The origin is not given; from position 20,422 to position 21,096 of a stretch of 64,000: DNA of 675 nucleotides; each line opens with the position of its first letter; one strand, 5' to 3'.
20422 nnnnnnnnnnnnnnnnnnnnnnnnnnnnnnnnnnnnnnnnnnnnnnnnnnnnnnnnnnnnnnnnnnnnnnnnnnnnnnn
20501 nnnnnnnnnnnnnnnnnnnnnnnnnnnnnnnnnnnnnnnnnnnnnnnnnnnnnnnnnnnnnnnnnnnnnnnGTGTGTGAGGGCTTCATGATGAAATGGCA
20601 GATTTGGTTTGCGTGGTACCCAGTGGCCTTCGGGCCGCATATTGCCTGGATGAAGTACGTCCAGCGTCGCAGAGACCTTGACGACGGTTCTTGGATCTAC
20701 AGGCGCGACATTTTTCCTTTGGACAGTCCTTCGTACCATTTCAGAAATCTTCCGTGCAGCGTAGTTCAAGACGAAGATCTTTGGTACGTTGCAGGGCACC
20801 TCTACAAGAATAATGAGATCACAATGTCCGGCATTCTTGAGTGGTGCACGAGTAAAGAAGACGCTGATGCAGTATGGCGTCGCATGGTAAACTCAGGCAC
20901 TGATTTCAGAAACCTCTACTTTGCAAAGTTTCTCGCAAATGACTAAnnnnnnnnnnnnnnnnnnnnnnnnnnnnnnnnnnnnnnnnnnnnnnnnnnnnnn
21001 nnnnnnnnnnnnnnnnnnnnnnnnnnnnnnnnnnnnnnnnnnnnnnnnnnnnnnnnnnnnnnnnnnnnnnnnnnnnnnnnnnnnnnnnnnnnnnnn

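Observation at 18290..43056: Perfect 33-bp inverted-repeat pair separated by 24.7 kb, bracketing the lysis, early, RNAP and replication region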

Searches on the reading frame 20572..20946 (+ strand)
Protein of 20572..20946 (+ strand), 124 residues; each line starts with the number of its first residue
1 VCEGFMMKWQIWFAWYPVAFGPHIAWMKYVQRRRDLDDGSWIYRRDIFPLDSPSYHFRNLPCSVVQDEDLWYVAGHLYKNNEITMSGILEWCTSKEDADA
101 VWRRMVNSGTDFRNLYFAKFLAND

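Call 94: search_protein_families(library=pfam, proteins=[window:20572-20946:+], max_evalue=0.001)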
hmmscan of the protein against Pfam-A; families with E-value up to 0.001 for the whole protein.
window:20572-20946:+ (124 aa): 0 families
